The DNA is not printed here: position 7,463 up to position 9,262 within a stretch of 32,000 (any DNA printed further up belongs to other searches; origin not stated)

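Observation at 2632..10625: Compact 8-gene biosynthetic-looking island with an unusual enzyme mix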

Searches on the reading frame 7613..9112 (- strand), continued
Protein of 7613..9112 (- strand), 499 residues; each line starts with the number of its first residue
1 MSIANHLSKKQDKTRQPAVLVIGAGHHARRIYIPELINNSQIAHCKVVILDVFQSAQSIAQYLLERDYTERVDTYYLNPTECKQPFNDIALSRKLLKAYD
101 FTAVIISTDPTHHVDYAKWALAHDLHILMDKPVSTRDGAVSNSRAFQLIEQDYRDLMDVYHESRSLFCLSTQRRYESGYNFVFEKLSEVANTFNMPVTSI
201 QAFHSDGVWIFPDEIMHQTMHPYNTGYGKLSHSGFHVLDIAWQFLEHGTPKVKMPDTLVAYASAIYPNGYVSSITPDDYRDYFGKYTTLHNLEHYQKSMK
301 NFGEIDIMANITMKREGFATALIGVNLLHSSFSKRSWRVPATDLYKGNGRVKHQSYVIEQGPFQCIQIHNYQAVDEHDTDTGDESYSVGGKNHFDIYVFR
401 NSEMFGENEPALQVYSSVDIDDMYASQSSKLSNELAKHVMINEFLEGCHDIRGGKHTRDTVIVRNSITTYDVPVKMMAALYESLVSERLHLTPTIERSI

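Call 64: predict_structure(alignment_id=A3)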
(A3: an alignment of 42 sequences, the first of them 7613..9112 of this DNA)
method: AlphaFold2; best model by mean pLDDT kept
length: 499 residues; sequences in the alignment: 42
mean_pLDDT: 89.9   pTM: 0.91
mean pLDDT of the five models: 89.9, 89.3, 89.3, 89.2, 88.2
residues with pLDDT >= 90: 371; 70-90: 79; 50-70: 37; < 50: 12
segments of 3 or more residues with pLDDT < 50: 1-11
pLDDT, mean of each block of 10 residues (from residue 1): 44 84 93 95 95 95 97 96 95 97 96 97 97 94 93 98 97 93 97 98 85 83 89 95 98 98 94 90 85 94 95 98 93 61 59 92 94 71 70 90 90 91 68 84 96 94 95 98 96 97
secondary structure, 60 per line:
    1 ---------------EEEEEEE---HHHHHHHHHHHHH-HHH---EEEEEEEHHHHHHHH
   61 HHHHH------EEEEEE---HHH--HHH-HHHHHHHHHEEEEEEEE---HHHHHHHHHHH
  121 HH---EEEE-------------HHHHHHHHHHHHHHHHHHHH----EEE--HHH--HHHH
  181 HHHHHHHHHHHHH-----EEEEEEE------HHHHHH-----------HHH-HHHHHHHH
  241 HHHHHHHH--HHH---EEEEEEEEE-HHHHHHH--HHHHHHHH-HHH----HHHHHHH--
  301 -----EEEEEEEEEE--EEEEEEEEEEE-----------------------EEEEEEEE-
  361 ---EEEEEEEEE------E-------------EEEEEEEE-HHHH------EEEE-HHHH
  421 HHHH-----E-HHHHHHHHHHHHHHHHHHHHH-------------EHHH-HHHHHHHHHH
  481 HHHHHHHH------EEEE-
elements in order: E16-22 H26-38 E46-52 H53-65 E72-77 H90-98 E99-106 H110-122 E126-129 H143-162 E167-169 H177-193 E199-205 H212-217 H233-248 E257-265 H267-273 H276-283 H292-298 E306-315 E318-328 E352-359 E364-372 E393-400 H402-405 E412-415 H417-424 H432-452 H471-488 E495-498

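Call 67: fold_search(model_id=the predicted structure, library=pdb)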
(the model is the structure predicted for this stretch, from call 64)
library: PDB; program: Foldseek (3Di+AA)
matches with E <= 10: 1618; with E <= 0.001: 326
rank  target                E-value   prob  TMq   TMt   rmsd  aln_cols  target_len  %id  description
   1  8tdi_A                3.6e-16  1.00  0.52  0.65   6.6       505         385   11  Structure of P2B11 Glucuronide-3-dehydrogenase (released 2024-06-12)
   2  8tdi_E                1.2e-15  1.00  0.53  0.67   6.1       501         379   12  Structure of P2B11 Glucuronide-3-dehydrogenase (released 2024-06-12)
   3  1rye_D                1.4e-15  1.00  0.52  0.67   6.2       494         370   12  Crystal Structure of the Shifted Form of the Glucose-Fructose Oxidoreductase from Zymomonas mobilis (released 2005-02-15)
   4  8tdi_I                1.5e-15  1.00  0.53  0.66   6.2       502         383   12  Structure of P2B11 Glucuronide-3-dehydrogenase (released 2024-06-12)
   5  8tdi_C                1.7e-15  1.00  0.52  0.68   6.0       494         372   12  Structure of P2B11 Glucuronide-3-dehydrogenase (released 2024-06-12)
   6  8tdi_B                1.9e-15  1.00  0.53  0.66   6.2       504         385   12  Structure of P2B11 Glucuronide-3-dehydrogenase (released 2024-06-12)
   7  7xre_F                2.6e-15  1.00  0.56  0.76   5.5       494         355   13  Crystal structure of DgpA (released 2023-02-15)
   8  8tdi_K                2.7e-15  1.00  0.52  0.68   6.1       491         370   13  Structure of P2B11 Glucuronide-3-dehydrogenase (released 2024-06-12)
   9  8tdi_D                3.1e-15  1.00  0.52  0.66   6.2       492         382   12  Structure of P2B11 Glucuronide-3-dehydrogenase (released 2024-06-12)
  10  8tdi_H                3.1e-15  1.00  0.52  0.65   6.4       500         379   12  Structure of P2B11 Glucuronide-3-dehydrogenase (released 2024-06-12)
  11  8tdi_G                3.7e-15  1.00  0.52  0.65   6.3       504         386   12  Structure of P2B11 Glucuronide-3-dehydrogenase (released 2024-06-12)
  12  8tdi_F                5.5e-15  1.00  0.52  0.66   6.2       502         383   12  Structure of P2B11 Glucuronide-3-dehydrogenase (released 2024-06-12)
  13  7xre_E                5.8e-15  1.00  0.56  0.75   5.8       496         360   14  Crystal structure of DgpA (released 2023-02-15)
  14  1evj_D                5.8e-15  1.00  0.50  0.70   6.8       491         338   11  CRYSTAL STRUCTURE OF GLUCOSE-FRUCTOSE OXIDOREDUCTASE (GFOR) DELTA1-22 S64D (released 2000-12-04)
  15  7xr9_E                6.9e-15  1.00  0.55  0.75   5.4       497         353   14  Crystal structure of DgpA with glucose (released 2023-04-05)
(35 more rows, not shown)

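Call 81: search_protein_families(library=pfam, proteins=[L024:14064-15257:+], max_evalue=0.001)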
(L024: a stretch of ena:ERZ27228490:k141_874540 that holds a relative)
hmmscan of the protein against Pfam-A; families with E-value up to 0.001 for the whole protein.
L024:14064-15257:+ (397 aa): 2 families
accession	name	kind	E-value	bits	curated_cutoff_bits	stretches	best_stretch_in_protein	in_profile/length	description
PF01168.26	Ala_racemase_N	-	8.2e-46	156.9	24.1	1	24-254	1-219/220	Alanine racemase, N-terminal domain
PF00842.27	Ala_racemase_C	-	8.4e-19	67.9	25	1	267-392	1-126/127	Alanine racemase, C-terminal domain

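Call 97: search_protein_families(library=ncbifam, proteins=[L024:14064-15257:+, L025:14083-15336:+, L022:8198-9052:+, L022:9063-9878:-, L022:11449-12075:+, L022:12188-13297:+, L022:13300-13950:+], max_evalue=0.0001)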
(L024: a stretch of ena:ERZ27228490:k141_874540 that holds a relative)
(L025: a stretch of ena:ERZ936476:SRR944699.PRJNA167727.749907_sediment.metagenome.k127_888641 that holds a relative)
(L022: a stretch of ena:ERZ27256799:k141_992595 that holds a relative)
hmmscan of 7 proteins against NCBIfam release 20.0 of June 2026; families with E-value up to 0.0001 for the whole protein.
L024:14064-15257:+ (397 aa): 11 families
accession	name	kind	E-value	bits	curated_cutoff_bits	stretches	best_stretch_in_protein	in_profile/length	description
TIGR00492.1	alr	equivalog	8.9e-60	202.5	168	1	21-373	4-347/369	alanine racemase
NF008897.0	PRK11930.1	equivalog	4e-51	174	804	1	19-387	459-813/822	bifunctional UDP-N-acetylmuramoyl-tripeptide:D-alanyl-D-alanine ligase/alanine racemase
NF033131.1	vanT-G-Cterm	exception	8.7e-49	166.3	460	1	22-385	5-360/368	serine racemase VanT catalytic subunit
NF009879.0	PRK13340.1-4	subfamily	1.3e-28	100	434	1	20-393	42-404/406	alanine racemase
NF033132.1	vanT-CELN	equivalog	1.3e-27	96.5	900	1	21-357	341-669/697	membrane-bound serine racemase VanT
NF000791.0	PRK00053.2-2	equivalog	5.8e-27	94.8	218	1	23-333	5-294/340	alanine racemase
NF002970.2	PRK03646.1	exception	1.6e-20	73.5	600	1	23-356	8-323/356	catabolic alanine racemase DadX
NF000792.0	PRK00053.2-3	equivalog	1.5e-18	67.1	384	1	21-358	5-328/360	alanine racemase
NF033133.1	vanT-L-cat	exception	1.8e-17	63.6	750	1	28-358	16-338/366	serine racemase VanT-L catalytic subunit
NF040742.1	racem_Orr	exception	3.3e-05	23.1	480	1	22-224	4-203/351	ornithine racemase Orr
NF045642.2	HdxyAspAldBhcC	equivalog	8e-05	21.9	690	0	108-179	119-193/387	3-hydroxy-D-aspartate aldolase BhcC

L025:14083-15336:+ (417 aa): 9 families
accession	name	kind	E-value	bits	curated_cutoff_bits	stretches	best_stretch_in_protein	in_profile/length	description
TIGR00492.1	alr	equivalog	2.4e-67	227.4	168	1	45-415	3-367/369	alanine racemase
NF008897.0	PRK11930.1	equivalog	2e-56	191.5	804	1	44-417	459-821/822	bifunctional UDP-N-acetylmuramoyl-tripeptide:D-alanyl-D-alanine ligase/alanine racemase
NF033131.1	vanT-G-Cterm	exception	7.8e-56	189.5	460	1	45-415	3-368/368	serine racemase VanT catalytic subunit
NF009879.0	PRK13340.1-4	subfamily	4.5e-33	114.7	434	1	39-417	39-406/406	alanine racemase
NF002970.2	PRK03646.1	exception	1.7e-31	109.6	600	1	48-394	8-334/356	catabolic alanine racemase DadX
NF033132.1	vanT-CELN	equivalog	1.2e-30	106.6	900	1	43-388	338-676/697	membrane-bound serine racemase VanT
NF000791.0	PRK00053.2-2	equivalog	5.7e-29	101.4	218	1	48-364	5-301/340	alanine racemase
NF033133.1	vanT-L-cat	exception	1.5e-23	83.7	750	1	54-409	17-363/366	serine racemase VanT-L catalytic subunit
NF000792.0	PRK00053.2-3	equivalog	6.1e-21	75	384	1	44-379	3-325/360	alanine racemase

L022:8198-9052:+ (284 aa): 16 families
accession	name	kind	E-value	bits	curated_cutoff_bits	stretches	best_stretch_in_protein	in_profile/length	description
NF006185.0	PRK08320.1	subfamily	3.9e-47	160.8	363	1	10-283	3-287/292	branched-chain amino acid aminotransferase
TIGR01121.1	D_amino_aminoT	equivalog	1.9e-40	138.8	277.45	1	13-277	3-273/276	D-amino-acid transaminase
NF005209.0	PRK06680.1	subfamily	9.3e-39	133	320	1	8-279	1-281/286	D-amino-acid transaminase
TIGR01122.1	ilvE_I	equivalog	2.3e-36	125.5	245.55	1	14-280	2-285/298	branched-chain-amino-acid transaminase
NF009126.0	PRK12479.1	equivalog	2.3e-35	122.2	518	1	12-279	6-284/299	branched-chain-amino-acid transaminase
NF005800.0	PRK07650.1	equivalog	4.7e-33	114.7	308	1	13-280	4-277/290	aminodeoxychorismate lyase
NF005146.0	PRK06606.1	equivalog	1.2e-29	103.3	279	1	47-280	48-293/307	branched-chain amino acid transaminase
NF005726.0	PRK07544.1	equivalog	5.2e-25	88.1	396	1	37-277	38-286/295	branched-chain amino acid aminotransferase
NF009066.0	PRK12400.1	equivalog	2.3e-21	76.5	538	1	32-277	29-280/290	D-amino-acid transaminase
NF004761.0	PRK06092.1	equivalog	2e-19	69.9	260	1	14-266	4-259/268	aminodeoxychorismate lyase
TIGR03461.1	pabC_Proteo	equivalog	6.5e-18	64.9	176.85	1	22-262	8-253/262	aminodeoxychorismate lyase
NF005888.0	PRK07849.1-3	equivalog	3.4e-17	62.3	273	2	151-259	160-274/298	aminodeoxychorismate lyase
NF009896.0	PRK13356.1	equivalog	2.1e-14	53.3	262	1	8-274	6-281/287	branched-chain amino acid aminotransferase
NF005886.0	PRK07849.1-1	equivalog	2.2e-13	50.2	253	1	26-263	28-276/291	aminodeoxychorismate lyase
NF006734.0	PRK09266.1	subfamily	1.1e-11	44.5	202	1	35-261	27-250/270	hypothetical protein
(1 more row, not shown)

L022:9063-9878:- (271 aa): 0 families

L022:11449-12075:+ (208 aa): 2 families
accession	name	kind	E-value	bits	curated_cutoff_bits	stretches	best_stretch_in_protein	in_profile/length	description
NF003642.0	PRK05282.1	equivalog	9.4e-12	44.9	156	1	33-137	32-135/233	dipeptidase PepE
TIGR02069.1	cyanophycinase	equivalog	8.4e-08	32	126.6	1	8-137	4-139/250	cyanophycinase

L022:12188-13297:+ (369 aa): 2 families
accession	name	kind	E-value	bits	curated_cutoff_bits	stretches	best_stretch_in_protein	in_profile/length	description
TIGR00344.1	alaS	equivalog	2.1e-19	69.3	457.05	1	4-225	2-227/847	alanine--tRNA ligase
NF002436.0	PRK01584.1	equivalog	4e-08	32.2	529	0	3-125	5-129/595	alanine--tRNA ligase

L022:13300-13950:+ (216 aa): 0 families

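Call 105: search_dna_similar(query=window:7613-9112:-, collection=plasmids, mode=protein, max_evalue=0.001, max_rows=15)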
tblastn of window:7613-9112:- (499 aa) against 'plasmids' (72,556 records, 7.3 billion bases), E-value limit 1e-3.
Records with a match: 11; places in all: 11; records where one place covers at least 80% of the query: 7.
Best place of each record, by identity: <60% 11.
By first word of the organism name: Streptomyces 7; Bacillus 1; Embleya 1; Kitasatospora 1; Mesorhizobium 1.
By predicted mobility (MOB-suite, as given by PLSDB): non-mobilizable 7; mobilizable 4.
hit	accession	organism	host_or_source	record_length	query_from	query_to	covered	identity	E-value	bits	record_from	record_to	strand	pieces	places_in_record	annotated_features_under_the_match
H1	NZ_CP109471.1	Streptomyces sp. NBC_01462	-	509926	19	487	94%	30.2%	8e-59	217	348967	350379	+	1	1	Gfo/Idh/MocA family oxidoreductase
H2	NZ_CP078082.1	Bacillus tropicus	Cell culture,soil sample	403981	19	489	94%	30.0%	5e-53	200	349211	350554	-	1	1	NUDIX domain-containing protein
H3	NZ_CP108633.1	Streptomyces sp. NBC_01136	-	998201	20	493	95%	29.7%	5e-65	235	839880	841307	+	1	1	Gfo/Idh/MocA family oxidoreductase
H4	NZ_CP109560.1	Streptomyces sp. NBC_01384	-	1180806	20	493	95%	29.3%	1e-54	240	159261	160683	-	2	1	record has no annotation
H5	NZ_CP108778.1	Embleya sp. NBC_00896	-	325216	19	493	95%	28.2%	7e-60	220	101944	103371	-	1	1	Gfo/Idh/MocA family oxidoreductase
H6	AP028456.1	Kitasatospora purpeofusca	whole organism,soil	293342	19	485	94%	27.7%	2e-55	207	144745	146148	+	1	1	hypothetical protein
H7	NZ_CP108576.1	Streptomyces microflavus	-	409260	19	485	94%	27.3%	8e-55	206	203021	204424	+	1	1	Gfo/Idh/MocA family oxidoreductase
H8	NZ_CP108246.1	Streptomyces sp. NBC_00073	-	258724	103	484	77%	30.8%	4e-58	215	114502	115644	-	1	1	Gfo/Idh/MocA family oxidoreductase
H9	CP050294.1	Mesorhizobium loti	Oxytropis kamtschatica,cell ...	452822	104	351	50%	28.1%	2e-8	65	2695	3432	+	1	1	hypothetical protein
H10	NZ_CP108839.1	Streptomyces sp. NBC_00853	-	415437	84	242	32%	26.8%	2e-7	62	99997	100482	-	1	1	Gfo/Idh/MocA family oxidoreductase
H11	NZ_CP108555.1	Streptomyces sp. NBC_01207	-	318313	91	242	30%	27.4%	2e-8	65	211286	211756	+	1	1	Gfo/Idh/MocA family oxidoreductase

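Call 107: get_annotated_region(hit=H2, flank=10000)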
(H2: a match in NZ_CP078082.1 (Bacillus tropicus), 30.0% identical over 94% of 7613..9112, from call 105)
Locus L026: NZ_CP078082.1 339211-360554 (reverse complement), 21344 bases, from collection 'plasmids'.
description: Bacillus tropicus strain EMB20 plasmid pBEMB20-1, complete sequence
organism: Bacillus tropicus (NCBI taxid 2026188)
taxonomy: Bacteria; Bacillota; Bacilli; Bacillales; Bacillaceae; Bacillus; Bacillus tropicus
host: -; source: Cell culture,soil sample; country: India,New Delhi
typing (MOB-suite, as given by PLSDB): non-mobilizable; replicon rep_cluster_164
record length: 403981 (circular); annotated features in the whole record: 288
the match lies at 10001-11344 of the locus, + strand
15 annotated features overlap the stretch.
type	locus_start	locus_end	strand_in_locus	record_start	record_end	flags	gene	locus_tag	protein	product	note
CDS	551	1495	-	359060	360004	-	-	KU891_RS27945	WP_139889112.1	nucleoside hydrolase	-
CDS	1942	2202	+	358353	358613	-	-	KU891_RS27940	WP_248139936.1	hypothetical protein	-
CDS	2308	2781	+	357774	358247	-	-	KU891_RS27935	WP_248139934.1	ClbS/DfsB family four-helix bundle protein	-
CDS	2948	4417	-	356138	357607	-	-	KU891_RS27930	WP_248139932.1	glutamate decarboxylase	GO:0006540 - glutamate decarboxylation to succinate [Evidence IEA]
CDS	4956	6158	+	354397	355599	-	-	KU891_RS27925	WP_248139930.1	macrolide family glycosyltransferase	-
CDS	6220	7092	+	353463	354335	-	-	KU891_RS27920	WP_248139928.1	alpha/beta hydrolase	-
CDS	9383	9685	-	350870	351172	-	-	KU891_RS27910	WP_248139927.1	hypothetical protein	-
CDS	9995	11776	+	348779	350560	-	-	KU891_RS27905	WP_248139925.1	NUDIX domain-containing protein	-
CDS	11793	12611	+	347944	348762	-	-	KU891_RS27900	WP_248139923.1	hypothetical protein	-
CDS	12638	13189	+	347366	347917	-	-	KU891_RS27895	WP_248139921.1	histidine phosphatase family protein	-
CDS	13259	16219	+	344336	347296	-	-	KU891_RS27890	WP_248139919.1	AMP-binding protein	-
CDS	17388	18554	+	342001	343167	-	-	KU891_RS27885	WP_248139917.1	MFS transporter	GO:0055085 - transmembrane transport [Evidence IEA]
CDS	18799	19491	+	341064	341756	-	-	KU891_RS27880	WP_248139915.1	4'-phosphopantetheinyl transferase superfamily protein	-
CDS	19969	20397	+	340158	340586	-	-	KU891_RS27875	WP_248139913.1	hypothetical protein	-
CDS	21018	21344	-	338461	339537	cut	xerS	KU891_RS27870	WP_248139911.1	tyrosine recombinase XerS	GO:0015074 - DNA integration [Evidence IEA]; GO:0006310 - DNA recombination [Evidence IEA]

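Call 108: get_annotated_region(hit=H3, flank=12000)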
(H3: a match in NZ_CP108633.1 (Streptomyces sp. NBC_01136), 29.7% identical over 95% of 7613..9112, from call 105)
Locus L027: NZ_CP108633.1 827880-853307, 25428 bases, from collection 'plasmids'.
description: Streptomyces sp. NBC_01136 plasmid unnamed1, complete sequence
organism: Streptomyces sp. NBC_01136 (NCBI taxid 2903754)
taxonomy: Bacteria; Actinomycetota; Actinomycetes; Kitasatosporales; Streptomycetaceae; Streptomyces; Streptomyces sp. NBC 01136
host: -; source: -; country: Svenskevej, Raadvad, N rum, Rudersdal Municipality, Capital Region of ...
typing (MOB-suite, as given by PLSDB): mobilizable; relaxase MOBP
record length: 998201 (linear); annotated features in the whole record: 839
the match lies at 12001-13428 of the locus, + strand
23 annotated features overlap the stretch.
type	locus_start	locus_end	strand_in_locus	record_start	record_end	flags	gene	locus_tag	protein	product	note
CDS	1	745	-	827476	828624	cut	-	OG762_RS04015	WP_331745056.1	MFS transporter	GO:0055085 - transmembrane transport [Evidence IEA]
CDS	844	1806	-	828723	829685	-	-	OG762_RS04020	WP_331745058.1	M56 family metallopeptidase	-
CDS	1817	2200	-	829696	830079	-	-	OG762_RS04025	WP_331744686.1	BlaI/MecI/CopY family transcriptional regulator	GO:0045892 - negative regulation of DNA-templated transcription [Evidence IEA]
CDS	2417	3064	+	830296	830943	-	-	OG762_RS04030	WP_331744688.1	phosphatase PAP2 family protein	-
CDS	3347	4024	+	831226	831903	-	-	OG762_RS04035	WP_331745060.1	A24 family peptidase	-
CDS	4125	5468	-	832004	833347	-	-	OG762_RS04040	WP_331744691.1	XRE family transcriptional regulator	-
CDS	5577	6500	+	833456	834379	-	-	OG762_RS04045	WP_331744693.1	aldolase/citrate lyase family protein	-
CDS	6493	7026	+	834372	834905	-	-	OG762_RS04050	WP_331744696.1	MaoC family dehydratase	-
CDS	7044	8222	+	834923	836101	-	-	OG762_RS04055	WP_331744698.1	GNAT family N-acetyltransferase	-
CDS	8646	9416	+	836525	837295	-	-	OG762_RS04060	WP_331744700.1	aminoglycoside phosphotransferase family protein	GO:0016310 - phosphorylation [Evidence IEA]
CDS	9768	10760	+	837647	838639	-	-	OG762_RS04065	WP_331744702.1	Ldh family oxidoreductase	-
CDS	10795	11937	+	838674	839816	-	-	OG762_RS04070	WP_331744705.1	LLM class flavin-dependent oxidoreductase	-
CDS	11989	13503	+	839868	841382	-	-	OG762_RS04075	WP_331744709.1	Gfo/Idh/MocA family oxidoreductase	-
CDS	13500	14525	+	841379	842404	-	-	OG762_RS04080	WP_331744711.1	phosphotransferase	-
CDS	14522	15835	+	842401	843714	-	-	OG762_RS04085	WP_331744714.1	hypothetical protein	-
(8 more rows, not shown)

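Call 109: search_protein_families(library=pfam, proteins=[L026:9995-11776:+, L026:11793-12611:+, L026:12638-13189:+, L026:13259-16219:+, L026:9383-9685:-, L027:11989-13503:+, L027:13500-14525:+, L027:14522-15835:+, L027:9768-10760:+, L027:15832-16476:+], max_evalue=0.001)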
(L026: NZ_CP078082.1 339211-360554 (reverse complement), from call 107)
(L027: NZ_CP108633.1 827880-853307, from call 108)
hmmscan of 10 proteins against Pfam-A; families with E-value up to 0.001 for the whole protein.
L026:9995-11776:+ (593 aa): 3 families
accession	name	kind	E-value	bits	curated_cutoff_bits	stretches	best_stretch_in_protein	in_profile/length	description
PF00293.34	NUDIX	-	1.3e-17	64.4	21.1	1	461-577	9-131/134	NUDIX domain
PF01408.29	GFO_IDH_MocA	-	4.1e-05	24.7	24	1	52-120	53-99/120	Oxidoreductase family, NAD-binding Rossmann fold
PF14815.12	NUDIX_4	-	0.00047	20.4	35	0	461-563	5-98/113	NUDIX domain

L026:11793-12611:+ (272 aa): 1 family
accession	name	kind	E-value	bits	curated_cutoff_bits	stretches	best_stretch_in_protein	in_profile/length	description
PF00056.29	Ldh_1_N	-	1.6e-15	57.8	27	1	1-140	1-141/141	lactate/malate dehydrogenase, NAD binding domain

L026:12638-13189:+ (183 aa): 1 family
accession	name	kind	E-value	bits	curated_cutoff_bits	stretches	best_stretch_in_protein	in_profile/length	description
PF00300.27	His_Phos_1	-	9.2e-35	120.5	21.7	1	3-149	1-156/194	Histidine phosphatase superfamily (branch 1)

L026:13259-16219:+ (986 aa): 2 families
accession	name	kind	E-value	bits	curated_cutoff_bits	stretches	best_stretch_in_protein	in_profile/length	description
PF00501.34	AMP-binding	-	2.9e-45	155.1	29.9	1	10-350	3-384/384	AMP-binding enzyme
PF00668.25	Condensation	-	4.7e-05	22.7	30.6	1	602-734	14-158/456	Condensation domain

L026:9383-9685:- (100 aa): 0 families

L027:11989-13503:+ (504 aa): 1 family
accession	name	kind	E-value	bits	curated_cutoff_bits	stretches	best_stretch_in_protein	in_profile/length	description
PF01408.29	GFO_IDH_MocA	-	4.1e-07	31.1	24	1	3-124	2-98/120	Oxidoreductase family, NAD-binding Rossmann fold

L027:13500-14525:+ (341 aa): 1 family
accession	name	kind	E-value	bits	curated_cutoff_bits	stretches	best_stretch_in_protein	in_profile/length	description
PF01636.29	APH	-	2.7e-10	40.8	23.2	1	42-264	4-229/239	Phosphotransferase enzyme family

L027:14522-15835:+ (437 aa): 1 family
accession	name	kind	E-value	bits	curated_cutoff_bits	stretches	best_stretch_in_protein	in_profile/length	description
PF09992.14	NAGPA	-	3.2e-05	24.6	25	1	317-390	83-149/169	Phosphodiester glycosidase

L027:9768-10760:+ (330 aa): 1 family
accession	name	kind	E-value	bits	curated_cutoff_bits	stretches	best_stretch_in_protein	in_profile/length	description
PF02615.19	Ldh_2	-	1e-67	229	38.8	1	4-319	2-332/333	Malate/L-lactate dehydrogenase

L027:15832-16476:+ (214 aa): 1 family
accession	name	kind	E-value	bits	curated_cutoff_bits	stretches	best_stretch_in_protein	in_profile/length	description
PF02585.22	PIG-L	-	2e-27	96.7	28.2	1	5-120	1-127/129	GlcNAc-PI de-N-acetylase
